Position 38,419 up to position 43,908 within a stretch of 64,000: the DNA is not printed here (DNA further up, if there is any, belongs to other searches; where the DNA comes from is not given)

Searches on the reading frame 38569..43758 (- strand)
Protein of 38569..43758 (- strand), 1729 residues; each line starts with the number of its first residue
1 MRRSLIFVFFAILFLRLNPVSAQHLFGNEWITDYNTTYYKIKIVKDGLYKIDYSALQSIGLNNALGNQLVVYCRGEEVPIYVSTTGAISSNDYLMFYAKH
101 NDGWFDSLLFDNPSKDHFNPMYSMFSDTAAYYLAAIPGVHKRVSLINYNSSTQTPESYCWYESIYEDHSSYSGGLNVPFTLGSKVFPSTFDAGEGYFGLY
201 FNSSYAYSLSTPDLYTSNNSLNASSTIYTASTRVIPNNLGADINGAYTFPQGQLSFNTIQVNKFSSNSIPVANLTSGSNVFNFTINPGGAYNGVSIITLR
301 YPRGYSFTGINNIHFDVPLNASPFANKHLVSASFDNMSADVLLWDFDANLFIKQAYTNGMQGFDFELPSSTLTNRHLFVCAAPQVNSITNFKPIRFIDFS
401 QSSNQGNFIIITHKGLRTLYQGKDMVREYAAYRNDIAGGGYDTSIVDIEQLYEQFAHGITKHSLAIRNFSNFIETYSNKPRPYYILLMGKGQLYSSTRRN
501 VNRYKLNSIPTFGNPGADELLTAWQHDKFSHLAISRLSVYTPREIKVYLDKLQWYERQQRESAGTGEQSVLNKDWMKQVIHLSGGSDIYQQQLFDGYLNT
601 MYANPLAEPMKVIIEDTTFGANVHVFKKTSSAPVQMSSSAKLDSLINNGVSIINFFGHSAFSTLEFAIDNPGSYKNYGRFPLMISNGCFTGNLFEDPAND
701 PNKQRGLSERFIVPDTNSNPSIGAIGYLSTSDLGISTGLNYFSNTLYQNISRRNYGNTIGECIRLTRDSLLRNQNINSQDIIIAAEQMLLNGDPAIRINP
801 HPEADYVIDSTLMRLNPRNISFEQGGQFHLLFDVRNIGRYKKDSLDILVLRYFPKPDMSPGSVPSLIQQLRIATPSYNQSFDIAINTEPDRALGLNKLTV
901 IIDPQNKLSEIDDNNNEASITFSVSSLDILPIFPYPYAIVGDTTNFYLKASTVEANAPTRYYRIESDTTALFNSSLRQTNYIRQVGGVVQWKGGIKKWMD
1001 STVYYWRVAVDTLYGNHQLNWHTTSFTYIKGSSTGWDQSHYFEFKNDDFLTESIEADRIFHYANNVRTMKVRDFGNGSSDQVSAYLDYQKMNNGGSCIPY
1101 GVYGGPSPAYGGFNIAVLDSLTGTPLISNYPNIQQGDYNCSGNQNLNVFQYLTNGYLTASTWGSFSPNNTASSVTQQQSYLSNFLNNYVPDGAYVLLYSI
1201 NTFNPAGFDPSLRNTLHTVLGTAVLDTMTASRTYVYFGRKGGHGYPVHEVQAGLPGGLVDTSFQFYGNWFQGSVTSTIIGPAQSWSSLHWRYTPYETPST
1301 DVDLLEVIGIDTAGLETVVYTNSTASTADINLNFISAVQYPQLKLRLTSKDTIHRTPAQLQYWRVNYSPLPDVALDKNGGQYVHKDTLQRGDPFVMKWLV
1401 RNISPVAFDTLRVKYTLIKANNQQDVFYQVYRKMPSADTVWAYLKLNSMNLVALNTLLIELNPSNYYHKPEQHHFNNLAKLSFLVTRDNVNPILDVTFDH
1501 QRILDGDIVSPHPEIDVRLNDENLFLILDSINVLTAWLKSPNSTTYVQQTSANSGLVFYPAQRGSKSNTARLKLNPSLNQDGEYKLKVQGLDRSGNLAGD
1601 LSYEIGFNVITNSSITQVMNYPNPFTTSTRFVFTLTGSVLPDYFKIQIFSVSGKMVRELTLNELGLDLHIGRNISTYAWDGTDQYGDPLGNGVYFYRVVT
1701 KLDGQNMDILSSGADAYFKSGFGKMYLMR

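Call 62: search_protein_families(library=pfam, proteins=[window:38569-43758:-], max_evalue=0.00001)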
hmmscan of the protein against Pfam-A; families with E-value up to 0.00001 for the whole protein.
window:38569-43758:- (1729 aa): 1 family
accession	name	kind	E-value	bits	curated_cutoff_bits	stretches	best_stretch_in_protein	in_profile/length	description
PF01364.23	Peptidase_C25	-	4.8e-49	168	23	1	408-797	1-373/374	Peptidase family C25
